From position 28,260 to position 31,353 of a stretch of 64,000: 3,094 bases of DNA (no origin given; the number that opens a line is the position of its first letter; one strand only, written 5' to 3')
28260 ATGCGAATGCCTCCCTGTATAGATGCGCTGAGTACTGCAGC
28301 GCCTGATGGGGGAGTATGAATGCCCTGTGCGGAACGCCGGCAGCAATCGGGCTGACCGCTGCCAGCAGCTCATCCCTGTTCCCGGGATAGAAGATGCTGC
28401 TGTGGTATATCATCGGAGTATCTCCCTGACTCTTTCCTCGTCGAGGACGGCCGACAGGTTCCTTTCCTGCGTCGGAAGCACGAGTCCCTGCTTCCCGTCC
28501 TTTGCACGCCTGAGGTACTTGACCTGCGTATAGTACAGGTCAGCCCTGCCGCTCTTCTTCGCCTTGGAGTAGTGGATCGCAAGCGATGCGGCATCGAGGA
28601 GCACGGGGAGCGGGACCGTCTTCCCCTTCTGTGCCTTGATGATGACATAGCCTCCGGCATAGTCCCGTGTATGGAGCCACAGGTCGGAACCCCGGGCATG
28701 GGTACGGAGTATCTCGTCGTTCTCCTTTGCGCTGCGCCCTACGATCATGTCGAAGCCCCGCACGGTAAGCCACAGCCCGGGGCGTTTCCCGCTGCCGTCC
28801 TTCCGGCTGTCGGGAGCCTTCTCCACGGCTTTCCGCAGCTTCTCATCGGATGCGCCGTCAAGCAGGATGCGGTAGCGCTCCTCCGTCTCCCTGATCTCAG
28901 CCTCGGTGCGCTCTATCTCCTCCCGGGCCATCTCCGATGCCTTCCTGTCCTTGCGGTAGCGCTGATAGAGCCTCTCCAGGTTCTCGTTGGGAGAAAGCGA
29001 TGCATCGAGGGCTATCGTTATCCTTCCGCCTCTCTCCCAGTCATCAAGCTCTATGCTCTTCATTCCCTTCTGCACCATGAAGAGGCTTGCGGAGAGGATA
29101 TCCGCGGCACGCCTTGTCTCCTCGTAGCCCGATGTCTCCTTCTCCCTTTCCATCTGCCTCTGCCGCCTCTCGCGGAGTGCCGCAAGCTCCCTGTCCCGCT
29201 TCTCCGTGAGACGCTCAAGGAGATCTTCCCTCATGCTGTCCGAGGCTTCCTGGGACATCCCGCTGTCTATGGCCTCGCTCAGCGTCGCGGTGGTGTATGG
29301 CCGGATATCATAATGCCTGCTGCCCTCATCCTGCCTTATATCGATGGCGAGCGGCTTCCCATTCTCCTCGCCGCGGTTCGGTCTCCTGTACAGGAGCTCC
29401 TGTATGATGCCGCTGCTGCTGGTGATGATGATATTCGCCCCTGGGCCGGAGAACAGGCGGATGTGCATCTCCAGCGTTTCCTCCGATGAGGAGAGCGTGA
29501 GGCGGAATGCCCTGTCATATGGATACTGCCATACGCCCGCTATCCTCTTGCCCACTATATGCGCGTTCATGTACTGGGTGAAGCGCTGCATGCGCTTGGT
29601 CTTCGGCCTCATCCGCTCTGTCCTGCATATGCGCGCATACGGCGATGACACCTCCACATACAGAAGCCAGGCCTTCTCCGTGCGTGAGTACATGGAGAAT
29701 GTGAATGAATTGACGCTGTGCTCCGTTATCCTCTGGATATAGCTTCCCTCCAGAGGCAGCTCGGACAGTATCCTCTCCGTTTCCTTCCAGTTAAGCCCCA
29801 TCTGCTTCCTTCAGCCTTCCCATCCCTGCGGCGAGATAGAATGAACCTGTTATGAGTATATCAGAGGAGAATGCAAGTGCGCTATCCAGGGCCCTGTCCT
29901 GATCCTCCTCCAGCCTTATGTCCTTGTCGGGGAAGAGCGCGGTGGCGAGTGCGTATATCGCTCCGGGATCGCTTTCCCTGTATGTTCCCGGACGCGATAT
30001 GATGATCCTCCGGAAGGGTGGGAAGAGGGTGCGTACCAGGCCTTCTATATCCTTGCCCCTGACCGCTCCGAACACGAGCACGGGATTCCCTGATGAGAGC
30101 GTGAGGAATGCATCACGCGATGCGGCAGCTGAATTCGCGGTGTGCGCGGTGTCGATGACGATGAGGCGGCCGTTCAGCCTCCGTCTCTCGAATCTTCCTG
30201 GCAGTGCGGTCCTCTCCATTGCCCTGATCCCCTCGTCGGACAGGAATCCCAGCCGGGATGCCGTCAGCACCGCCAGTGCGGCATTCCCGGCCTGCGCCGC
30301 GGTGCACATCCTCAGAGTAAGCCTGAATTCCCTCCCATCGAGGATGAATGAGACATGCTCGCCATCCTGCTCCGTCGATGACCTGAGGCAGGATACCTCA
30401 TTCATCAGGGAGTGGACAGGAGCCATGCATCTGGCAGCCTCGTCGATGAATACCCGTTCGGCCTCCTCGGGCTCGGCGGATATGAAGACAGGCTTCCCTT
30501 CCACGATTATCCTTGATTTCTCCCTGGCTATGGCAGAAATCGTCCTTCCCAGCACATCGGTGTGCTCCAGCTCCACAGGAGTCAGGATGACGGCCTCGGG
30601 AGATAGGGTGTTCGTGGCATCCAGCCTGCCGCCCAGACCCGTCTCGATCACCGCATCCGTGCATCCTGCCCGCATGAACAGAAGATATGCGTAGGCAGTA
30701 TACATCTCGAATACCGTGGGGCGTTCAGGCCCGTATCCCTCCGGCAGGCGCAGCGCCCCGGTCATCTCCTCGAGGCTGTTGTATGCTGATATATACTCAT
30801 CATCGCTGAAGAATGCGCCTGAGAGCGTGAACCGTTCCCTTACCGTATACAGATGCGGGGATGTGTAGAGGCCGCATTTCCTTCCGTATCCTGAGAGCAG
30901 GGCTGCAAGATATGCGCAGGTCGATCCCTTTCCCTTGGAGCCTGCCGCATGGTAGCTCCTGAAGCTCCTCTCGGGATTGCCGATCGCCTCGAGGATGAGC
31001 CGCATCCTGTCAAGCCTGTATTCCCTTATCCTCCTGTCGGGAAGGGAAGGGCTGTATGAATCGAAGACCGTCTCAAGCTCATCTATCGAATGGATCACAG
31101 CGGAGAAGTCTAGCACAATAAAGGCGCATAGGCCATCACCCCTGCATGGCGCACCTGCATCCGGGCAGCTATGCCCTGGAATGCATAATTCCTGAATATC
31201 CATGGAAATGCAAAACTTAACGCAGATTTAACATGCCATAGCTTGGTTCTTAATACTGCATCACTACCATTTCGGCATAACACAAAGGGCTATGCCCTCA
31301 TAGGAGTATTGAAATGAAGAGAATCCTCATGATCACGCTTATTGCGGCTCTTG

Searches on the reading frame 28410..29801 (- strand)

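Call 66: search_protein_families(library=ncbifam, proteins=[window:28410-29801:-], max_evalue=0.00001)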
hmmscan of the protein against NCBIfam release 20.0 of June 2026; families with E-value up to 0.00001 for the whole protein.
window:28410-29801:- (463 aa): 2 families
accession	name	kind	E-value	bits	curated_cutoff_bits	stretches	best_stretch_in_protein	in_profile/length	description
NF038240.1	fibro_bind_EfbA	exception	1.4e-32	113.1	1025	1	173-459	270-563/567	fibronectin-binding protein EfbA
NF041120.1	RqcH_arch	equivalog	7.4e-27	94.4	400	2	178-421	301-527/645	ribosome rescue protein RqcH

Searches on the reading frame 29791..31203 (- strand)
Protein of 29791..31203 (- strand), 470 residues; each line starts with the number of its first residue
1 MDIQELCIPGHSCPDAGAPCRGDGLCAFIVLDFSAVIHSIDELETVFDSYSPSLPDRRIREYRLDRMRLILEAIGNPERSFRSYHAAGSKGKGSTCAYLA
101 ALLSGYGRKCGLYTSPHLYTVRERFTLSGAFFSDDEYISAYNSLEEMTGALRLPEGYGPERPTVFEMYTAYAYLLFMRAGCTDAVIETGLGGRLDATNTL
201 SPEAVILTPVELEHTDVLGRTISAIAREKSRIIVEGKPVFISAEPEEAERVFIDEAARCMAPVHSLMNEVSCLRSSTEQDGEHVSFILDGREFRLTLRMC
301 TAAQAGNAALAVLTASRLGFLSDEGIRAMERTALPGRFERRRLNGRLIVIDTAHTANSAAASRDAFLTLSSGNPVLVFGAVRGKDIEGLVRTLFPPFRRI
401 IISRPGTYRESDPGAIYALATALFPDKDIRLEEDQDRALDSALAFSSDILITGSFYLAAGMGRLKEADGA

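Call 66: search_protein_families(library=ncbifam, proteins=[window:29791-31203:-], max_evalue=0.00001)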
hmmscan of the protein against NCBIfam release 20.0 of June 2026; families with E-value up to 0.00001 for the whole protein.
window:29791-31203:- (470 aa): 7 families
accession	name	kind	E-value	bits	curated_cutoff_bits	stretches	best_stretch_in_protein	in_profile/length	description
TIGR01499.1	folC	subfamily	4.2e-87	293.1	162.65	1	64-460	1-395/400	bifunctional protein FolC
NF047860.1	Tet-DihydfolSynFolCMyb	equivalog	8.5e-59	199.7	700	1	42-449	25-436/468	bifunctional tetrahydrofolate synthase/dihydrofolate synthase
NF008101.0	PRK10846.1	equivalog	8.3e-36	123.6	360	1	66-393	34-345/422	bifunctional tetrahydrofolate synthase/dihydrofolate synthase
TIGR01143.1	murF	subfamily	2.3e-11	43.3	288.6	1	174-380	119-333/418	UDP-N-acetylmuramoyl-tripeptide--D-alanyl-D-alanine ligase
NF001124.0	PRK00139.1-2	equivalog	1.4e-09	37.2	476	1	264-383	266-388/500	UDP-N-acetylmuramoyl-L-alanyl-D-glutamate--2,6-diaminopimelate ligase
TIGR01085.1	murE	subfamily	1.2e-08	34.4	257.3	0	265-381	248-367/472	UDP-N-acetylmuramyl-tripeptide synthetase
NF008896.0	PRK11929.1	equivalog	1.2e-08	33.3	1023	1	174-379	649-868/965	bifunctional UDP-N-acetylmuramoyl-L-alanyl-D-glutamate--2,6-diaminopimelate ligase MurE/UDP-N-acetylmuramoyl-tripeptide--D-alanyl-D-alanine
